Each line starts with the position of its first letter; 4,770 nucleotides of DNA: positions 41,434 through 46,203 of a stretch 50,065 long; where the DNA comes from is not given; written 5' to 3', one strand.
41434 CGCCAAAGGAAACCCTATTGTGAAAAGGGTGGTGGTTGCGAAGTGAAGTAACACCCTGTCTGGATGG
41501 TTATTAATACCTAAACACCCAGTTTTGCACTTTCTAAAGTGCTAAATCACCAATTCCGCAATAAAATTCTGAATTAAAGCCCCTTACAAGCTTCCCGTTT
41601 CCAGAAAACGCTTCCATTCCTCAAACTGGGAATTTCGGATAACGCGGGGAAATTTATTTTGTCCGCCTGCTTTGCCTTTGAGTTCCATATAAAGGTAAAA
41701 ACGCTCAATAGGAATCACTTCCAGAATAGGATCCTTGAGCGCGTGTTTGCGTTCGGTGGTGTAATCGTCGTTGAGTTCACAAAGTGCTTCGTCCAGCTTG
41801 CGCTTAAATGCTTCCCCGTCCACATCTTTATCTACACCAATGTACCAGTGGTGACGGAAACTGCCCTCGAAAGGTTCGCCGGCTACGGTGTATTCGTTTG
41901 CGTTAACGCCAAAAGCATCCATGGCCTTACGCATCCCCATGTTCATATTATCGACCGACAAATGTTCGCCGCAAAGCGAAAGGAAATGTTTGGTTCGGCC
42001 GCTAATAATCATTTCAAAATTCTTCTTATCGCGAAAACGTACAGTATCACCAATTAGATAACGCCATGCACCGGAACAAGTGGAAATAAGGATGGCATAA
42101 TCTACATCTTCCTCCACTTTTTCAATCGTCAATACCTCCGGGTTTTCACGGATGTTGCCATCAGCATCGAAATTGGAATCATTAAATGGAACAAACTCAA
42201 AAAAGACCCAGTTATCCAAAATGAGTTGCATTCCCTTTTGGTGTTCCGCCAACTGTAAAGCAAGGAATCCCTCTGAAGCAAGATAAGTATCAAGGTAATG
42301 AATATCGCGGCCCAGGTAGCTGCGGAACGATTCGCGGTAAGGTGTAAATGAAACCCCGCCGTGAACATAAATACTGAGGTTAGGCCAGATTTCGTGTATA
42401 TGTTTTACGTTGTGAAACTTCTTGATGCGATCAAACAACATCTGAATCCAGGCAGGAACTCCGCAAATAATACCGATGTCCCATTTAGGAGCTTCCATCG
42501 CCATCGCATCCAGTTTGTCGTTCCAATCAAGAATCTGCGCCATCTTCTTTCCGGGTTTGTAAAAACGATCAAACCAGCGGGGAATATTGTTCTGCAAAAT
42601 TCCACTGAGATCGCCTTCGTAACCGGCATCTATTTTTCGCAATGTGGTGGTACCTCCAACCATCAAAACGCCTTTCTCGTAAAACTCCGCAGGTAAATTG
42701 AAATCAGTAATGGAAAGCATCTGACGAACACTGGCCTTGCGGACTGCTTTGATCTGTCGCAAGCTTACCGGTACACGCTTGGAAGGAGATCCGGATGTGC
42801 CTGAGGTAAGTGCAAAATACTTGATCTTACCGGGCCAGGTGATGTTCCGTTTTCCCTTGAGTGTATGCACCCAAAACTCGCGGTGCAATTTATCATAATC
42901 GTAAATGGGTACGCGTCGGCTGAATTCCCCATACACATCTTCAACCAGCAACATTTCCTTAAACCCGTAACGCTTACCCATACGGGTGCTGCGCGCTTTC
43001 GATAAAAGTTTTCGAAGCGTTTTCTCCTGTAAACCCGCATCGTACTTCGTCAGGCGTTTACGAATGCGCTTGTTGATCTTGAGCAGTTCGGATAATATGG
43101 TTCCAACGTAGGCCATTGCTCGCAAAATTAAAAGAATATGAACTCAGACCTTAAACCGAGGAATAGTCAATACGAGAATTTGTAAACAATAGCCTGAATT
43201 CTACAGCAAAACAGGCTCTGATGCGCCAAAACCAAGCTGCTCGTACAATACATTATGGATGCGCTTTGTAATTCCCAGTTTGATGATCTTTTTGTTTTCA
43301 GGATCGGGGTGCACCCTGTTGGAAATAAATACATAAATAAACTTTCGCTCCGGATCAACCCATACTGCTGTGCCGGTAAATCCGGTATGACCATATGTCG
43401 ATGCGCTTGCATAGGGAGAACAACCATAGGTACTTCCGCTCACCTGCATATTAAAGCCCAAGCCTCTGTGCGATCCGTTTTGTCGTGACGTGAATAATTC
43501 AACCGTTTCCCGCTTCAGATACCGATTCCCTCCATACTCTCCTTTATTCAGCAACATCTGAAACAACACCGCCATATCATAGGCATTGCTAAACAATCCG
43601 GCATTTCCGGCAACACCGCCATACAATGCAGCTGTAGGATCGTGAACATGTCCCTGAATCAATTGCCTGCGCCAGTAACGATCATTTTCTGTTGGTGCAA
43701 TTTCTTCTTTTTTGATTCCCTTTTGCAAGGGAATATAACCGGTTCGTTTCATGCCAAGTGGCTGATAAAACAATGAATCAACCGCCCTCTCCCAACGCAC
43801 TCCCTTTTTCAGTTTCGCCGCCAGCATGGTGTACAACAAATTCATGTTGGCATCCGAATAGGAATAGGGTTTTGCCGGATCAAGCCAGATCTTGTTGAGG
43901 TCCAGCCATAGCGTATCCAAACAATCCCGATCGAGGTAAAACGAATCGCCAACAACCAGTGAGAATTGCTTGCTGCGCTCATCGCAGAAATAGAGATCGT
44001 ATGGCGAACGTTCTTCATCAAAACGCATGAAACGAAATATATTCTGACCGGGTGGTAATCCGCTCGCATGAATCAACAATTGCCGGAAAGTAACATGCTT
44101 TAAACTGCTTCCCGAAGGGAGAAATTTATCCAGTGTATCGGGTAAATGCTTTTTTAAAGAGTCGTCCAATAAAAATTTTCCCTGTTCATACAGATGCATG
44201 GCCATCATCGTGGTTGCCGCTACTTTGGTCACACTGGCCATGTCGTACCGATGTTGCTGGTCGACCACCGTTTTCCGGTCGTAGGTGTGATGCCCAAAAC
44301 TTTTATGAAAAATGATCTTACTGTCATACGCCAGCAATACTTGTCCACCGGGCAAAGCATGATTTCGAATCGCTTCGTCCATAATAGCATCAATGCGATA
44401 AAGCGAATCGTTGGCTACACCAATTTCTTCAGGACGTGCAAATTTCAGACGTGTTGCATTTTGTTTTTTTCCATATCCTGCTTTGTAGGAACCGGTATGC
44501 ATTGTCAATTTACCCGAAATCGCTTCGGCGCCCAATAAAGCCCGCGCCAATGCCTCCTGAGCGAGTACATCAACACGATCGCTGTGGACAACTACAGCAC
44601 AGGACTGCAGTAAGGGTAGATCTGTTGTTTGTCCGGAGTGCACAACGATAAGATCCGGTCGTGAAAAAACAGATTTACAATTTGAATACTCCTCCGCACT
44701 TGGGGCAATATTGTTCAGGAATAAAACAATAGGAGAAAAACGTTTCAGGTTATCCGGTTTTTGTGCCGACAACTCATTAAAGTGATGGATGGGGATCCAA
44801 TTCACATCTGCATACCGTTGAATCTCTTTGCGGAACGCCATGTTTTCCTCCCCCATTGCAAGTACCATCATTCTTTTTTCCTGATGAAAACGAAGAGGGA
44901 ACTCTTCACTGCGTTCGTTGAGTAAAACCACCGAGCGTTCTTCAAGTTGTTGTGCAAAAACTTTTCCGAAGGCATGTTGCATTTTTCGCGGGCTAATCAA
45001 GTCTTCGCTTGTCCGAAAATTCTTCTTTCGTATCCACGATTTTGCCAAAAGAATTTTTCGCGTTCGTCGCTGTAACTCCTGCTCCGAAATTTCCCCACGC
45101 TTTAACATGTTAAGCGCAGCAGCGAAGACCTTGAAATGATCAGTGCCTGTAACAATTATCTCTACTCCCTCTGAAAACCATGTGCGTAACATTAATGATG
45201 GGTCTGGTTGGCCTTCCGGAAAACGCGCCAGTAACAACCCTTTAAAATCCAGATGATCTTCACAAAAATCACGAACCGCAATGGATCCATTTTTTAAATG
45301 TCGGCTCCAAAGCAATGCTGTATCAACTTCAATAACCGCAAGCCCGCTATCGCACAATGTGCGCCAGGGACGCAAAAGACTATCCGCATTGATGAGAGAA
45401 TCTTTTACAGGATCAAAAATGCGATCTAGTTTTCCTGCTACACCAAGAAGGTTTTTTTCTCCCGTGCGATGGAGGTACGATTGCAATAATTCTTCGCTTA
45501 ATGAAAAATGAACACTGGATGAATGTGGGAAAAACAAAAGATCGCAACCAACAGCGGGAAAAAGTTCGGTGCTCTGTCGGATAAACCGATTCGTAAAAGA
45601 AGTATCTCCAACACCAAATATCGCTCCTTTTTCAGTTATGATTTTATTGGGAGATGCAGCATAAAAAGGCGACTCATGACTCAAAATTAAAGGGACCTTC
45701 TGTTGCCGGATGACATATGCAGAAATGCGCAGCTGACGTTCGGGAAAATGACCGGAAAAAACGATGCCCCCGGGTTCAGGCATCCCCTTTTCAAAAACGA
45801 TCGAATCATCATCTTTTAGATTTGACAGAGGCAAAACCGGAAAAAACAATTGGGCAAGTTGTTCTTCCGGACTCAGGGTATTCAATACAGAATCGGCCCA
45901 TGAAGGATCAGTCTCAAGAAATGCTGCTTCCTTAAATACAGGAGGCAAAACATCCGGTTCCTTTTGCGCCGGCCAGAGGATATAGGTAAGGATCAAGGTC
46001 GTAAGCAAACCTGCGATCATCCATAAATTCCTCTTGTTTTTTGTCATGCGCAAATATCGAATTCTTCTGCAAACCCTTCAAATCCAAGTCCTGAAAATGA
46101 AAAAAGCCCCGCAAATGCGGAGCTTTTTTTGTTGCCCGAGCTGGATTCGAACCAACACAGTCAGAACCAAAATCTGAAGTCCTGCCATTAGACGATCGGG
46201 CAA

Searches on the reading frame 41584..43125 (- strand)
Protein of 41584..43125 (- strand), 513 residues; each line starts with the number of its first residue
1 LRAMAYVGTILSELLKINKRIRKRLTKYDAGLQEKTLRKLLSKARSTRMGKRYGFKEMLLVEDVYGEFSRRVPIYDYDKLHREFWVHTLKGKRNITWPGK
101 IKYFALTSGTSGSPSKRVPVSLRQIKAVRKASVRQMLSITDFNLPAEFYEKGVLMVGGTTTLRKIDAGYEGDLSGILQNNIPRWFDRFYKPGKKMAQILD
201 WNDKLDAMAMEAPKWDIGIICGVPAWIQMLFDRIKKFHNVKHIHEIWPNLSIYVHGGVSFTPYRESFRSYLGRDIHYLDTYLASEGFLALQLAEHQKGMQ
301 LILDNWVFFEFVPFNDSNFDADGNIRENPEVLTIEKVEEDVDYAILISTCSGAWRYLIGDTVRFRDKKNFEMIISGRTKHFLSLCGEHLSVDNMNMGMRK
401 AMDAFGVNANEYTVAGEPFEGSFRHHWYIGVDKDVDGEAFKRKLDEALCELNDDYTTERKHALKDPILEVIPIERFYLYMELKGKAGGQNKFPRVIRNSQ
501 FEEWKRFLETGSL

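Call 6: search_protein_families(library=pfam, proteins=[window:41584-43125:-], max_evalue=0.01)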
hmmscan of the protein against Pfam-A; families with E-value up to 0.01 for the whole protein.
window:41584-43125:- (513 aa): 3 families
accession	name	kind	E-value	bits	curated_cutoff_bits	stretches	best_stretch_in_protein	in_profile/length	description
PF03321.19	GH3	-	7.9e-30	104.6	23.6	2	24-133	7-111/304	GH3 family N-terminal domain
PF23571.1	GH3_M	-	1.6e-14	54.1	23.6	1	301-367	2-63/75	GH3 family central domain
PF23572.1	GH3_C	-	1.6e-11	45.3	23.6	1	396-499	5-118/119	GH3 family C-terminal domain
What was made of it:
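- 41584..43125 (-): Right conserved flank: GH3-family (auxin-responsive-promoter-type) adenylating enzyme. Its last 4 codons belong to the diverged zone. Pfam GH3, GH3_M and GH3_C (call 6).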

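Call 10: find_encoding_contigs(protein=window:41584-43125:-, flank=10000, max_places=10)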
Protein window:41584-43125:- (513 aa): no gene with exactly this product is on record in the collection.

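Call 11: find_related_loci(query=window:41584-43125:-, collection=genome_contigs, flank=10000)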
Query window:41584-43125:- (513 aa) in genome_contigs; peptide patterns used: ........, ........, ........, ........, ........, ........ (x = any residue, [..] = any of these).
516 stretches matched a pattern; 501 encode a relative of the query (tblastn E <= 1e-3); the best 80 are kept; 80 distinct loci.
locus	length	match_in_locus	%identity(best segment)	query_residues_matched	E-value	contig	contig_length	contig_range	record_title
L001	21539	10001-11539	99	1-513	0e+0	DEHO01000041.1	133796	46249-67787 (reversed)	MAG TPA_asm: Flavobacteriales bacterium UBA2798 UBA2798_contig_5356, whole genome shotgun sequence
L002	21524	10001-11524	65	4-511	0e+0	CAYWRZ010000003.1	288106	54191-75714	MAG TPA_asm: uncultured Weeksellaceae bacterium isolate SRP344714_co1_200 genome assembly, contig: NODE_66_length_288106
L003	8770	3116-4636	56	2-508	0e+0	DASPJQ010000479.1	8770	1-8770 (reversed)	MAG TPA_asm: Flavobacteriales bacterium isolate SMAG_U12014 k141_1557641, whole genome shotgun sequence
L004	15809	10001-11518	56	3-508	0e+0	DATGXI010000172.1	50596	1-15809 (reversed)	MAG TPA_asm: Flavobacteriales bacterium isolate SMAG_U10605 k141_296063, whole genome shotgun sequence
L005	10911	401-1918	54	4-509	0e+0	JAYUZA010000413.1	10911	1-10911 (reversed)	MAG: Flavobacteriales bacterium isolate GL139_UP_metabinner_6 GL139_UP_metabinner_6_412, whole genome shotgun sequence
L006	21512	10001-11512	57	4-508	0e+0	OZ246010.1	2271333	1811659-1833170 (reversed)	MAG: Parvicellaceae bacterium isolate 5523de6e-4b18-46bc-b93d-b93e5fed2c7b genome assembly, chromosome: 2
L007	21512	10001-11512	57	4-508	0e+0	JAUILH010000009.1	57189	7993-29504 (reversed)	MAG: Bacteroidia bacterium isolate Co_bin.40 NODE_4078_length_57189_cov_1.186096, whole genome shotgun sequence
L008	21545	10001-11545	51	4-513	0e+0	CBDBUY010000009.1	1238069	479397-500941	MAG: Cyclobacteriaceae bacterium isolate 554a11b9-b7ed-49af-a302-f98d5dff9944 genome assembly, contig: contig_9, whole g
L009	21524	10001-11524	52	3-509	0e+0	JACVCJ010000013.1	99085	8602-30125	MAG: Bacteroidia bacterium isolate Desfum bin_9_GBBB05 NODE_71_length_99085_cov_6.629893, whole genome shotgun sequence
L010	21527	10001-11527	49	2-508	0e+0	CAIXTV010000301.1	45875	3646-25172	uncultured bacterium isolate KTt_bin-0590 genome assembly, contig: bin-0590:301/312, whole genome shotgun sequence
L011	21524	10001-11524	52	3-509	0e+0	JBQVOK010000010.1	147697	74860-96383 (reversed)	MAG: Flavobacteriales bacterium isolate Poolcontrole_22 NODE_10_length_147697_cov_6.602689, whole genome shotgun sequenc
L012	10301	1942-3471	52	3-510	0e+0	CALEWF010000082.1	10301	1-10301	MAG: uncultured Flavobacteriales bacterium isolate R1_Bin_METABAT__303_1 genome assembly, contig: c_000003777321, whole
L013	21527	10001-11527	52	4-510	4e-180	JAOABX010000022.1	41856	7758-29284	MAG: Flavobacteriales bacterium isolate SKW189 NODE_22_length_41856_cov_5.811221, whole genome shotgun sequence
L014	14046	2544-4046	53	4-507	6e-180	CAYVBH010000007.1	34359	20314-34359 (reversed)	MAG TPA_asm: uncultured Bacteroidales bacterium isolate SRP192927_co7_5 genome assembly, contig: NODE_1913_length_34359_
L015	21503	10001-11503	53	4-507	2e-179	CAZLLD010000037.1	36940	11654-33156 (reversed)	MAG TPA_asm: uncultured Bacteroidales bacterium isolate SRP192927_co6_437 genome assembly, contig: NODE_1889_length_3694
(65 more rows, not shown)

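Call 16: find_related_loci(query=window:41584-43125:-, collection=metagenome_contigs, flank=10000)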
Query window:41584-43125:- (513 aa) in metagenome_contigs; peptide patterns used: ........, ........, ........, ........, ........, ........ (x = any residue, [..] = any of these).
430 stretches matched a pattern; 415 encode a relative of the query (tblastn E <= 1e-3); the best 80 are kept; 80 distinct loci.
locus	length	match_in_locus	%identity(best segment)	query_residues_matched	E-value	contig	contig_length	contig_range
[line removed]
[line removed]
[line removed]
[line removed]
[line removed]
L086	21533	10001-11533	50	2-508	8e-178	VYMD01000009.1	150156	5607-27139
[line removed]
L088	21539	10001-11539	49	2-510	2e-177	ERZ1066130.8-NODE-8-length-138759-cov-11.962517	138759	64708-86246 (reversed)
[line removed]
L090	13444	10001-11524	50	7-509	1e-176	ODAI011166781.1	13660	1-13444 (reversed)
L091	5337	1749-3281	49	2-508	4e-180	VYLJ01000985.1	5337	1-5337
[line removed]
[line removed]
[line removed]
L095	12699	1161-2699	51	2-508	9e-175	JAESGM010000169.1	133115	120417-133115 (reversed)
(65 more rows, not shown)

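Call 39: search_protein_families(library=pfam, proteins=[L001:11659-12858:+], max_evalue=10)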
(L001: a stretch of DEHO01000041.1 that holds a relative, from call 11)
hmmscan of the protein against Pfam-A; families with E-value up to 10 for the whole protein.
L001:11659-12858:+ (399 aa): 19 families
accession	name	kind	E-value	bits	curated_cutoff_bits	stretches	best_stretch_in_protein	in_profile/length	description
PF13173.12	AAA_14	-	1.3e-26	93.5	27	1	33-156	2-129/129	AAA domain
PF13635.12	DUF4143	-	1e-09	38.8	28.1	1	234-341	8-124/160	Domain of unknown function (DUF4143)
PF25199.1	nSTAND_NTPase5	-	0.00063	20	34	1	27-104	35-110/145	Novel STAND NTPase 5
PF13401.12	AAA_22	-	0.0027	18.5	27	1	34-84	6-56/130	AAA domain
PF14516.12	AAA_35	-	0.0058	15.9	27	1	23-71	21-69/331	AAA-like domain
PF13191.12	AAA_16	-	0.0099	16.8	32.6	1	24-59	14-51/167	AAA ATPase domain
PF13545.12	HTH_Crp_2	-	0.011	16.1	27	1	246-290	7-56/70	Crp-like helix-turn-helix domain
PF00270.35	DEAD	-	0.011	15.9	26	1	72-106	98-133/167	DEAD/DEAH box helicase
PF04851.21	ResIII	-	0.042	14.2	22.5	1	24-59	14-49/164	Type III restriction enzyme, res subunit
PF09339.16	HTH_IclR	-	0.051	13.8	22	1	243-286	6-48/52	IclR helix-turn-helix domain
PF01443.25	Viral_helicase1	-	0.077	13.2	21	1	38-102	3-71/228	Viral superfamily 1 RNA helicase core domain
PF13604.12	AAA_30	-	0.084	13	27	1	22-51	6-36/191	AAA domain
PF13730.12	HTH_36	-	0.12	12.6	25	1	257-286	26-55/55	Helix-turn-helix domain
PF13481.12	AAA_25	-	0.13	12.4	27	1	22-53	22-53/195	AAA domain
PF00931.28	NB-ARC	-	0.14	11.8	23.5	1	32-52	19-37/248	NB-ARC domain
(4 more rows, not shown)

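Call 40: search_protein_families(library=ncbifam, proteins=[L001:11659-12858:+], max_evalue=1)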
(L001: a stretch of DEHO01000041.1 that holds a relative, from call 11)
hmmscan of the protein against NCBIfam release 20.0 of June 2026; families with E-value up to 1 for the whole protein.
L001:11659-12858:+ (399 aa): 4 families
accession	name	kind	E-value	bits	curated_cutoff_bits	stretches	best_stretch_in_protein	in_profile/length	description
NF042913.1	CyRepA1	equivalog_domain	0.001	18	200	1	33-64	2-31/595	plasmid replication protein, CyRepA1 family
TIGR03420.1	DnaA_homol_Hda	equivalog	0.0017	17.9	194.8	1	30-120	35-120/226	DnaA regulatory inactivator Hda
TIGR03819.1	heli_sec_ATPase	hypoth_equivalog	0.02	14.1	373.15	1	23-54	168-199/340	TadA family conjugal transfer-associated ATPase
NF006743.0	PRK09270.1-2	equivalog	0.062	12.3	227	1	32-84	27-77/217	nucleoside/nucleotide kinase family protein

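Call 66: search_protein_families(library=phrogs, proteins=[L001:11659-12858:+], max_evalue=0.001)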
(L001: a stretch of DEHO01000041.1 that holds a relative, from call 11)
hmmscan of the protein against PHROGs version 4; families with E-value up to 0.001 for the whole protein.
L001:11659-12858:+ (399 aa): 0 families

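Call 67: search_protein_families(library=padloc, proteins=[L001:11659-12858:+], max_evalue=0.001)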
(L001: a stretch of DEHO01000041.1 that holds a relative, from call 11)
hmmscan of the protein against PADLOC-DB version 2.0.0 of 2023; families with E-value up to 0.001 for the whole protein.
L001:11659-12858:+ (399 aa): 6 families
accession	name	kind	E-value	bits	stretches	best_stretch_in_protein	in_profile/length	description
PDLC04789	PDC-S01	-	5.9e-28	96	1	30-307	14-265/375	-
PDLC04787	PDC-S01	-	3.4e-24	83.5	1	28-339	22-327/412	-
PDLC04790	PDC-S01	-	1.4e-22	78.1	1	25-322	19-304/422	-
PDLC04791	PDC-S01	-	1.9e-08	31.4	1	29-133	14-127/395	-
PDLC04786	PDC-S01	-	2.3e-07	27.9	1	36-206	23-200/439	-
PDLC04788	PDC-S01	-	3.5e-06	24.2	1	38-292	24-282/448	-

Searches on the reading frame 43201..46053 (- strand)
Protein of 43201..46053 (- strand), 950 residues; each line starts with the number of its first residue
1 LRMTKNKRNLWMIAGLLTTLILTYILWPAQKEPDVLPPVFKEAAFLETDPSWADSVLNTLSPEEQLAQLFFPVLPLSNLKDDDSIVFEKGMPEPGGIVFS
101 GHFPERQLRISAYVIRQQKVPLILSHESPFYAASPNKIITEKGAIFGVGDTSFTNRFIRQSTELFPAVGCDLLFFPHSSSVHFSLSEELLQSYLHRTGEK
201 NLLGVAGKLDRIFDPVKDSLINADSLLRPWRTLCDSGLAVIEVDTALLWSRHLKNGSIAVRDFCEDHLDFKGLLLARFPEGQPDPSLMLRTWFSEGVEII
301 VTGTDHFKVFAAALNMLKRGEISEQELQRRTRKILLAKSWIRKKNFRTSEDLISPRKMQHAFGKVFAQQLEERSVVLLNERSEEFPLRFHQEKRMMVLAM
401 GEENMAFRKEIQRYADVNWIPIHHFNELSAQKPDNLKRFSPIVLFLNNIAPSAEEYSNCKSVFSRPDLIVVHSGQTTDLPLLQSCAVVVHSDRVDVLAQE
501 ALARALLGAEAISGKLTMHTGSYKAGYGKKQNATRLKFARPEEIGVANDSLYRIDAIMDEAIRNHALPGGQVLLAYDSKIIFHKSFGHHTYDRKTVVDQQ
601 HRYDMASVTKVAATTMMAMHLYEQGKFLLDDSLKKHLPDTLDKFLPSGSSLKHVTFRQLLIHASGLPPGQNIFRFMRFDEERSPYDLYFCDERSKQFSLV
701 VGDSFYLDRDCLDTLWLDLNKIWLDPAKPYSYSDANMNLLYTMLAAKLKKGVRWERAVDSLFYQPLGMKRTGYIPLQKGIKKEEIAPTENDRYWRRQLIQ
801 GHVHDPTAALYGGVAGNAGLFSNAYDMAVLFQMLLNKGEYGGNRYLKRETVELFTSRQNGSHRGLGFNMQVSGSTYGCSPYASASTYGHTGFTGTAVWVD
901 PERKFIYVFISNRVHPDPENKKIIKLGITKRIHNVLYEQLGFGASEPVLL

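Call 6: search_protein_families(library=pfam, proteins=[window:43201-46053:-], max_evalue=0.01)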
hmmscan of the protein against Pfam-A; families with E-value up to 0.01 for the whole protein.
window:43201-46053:- (950 aa): 1 family
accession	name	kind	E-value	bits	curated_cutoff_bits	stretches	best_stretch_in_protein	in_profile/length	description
PF00144.29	Beta-lactamase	-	3.1e-50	171.6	27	1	554-921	1-318/329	Beta-lactamase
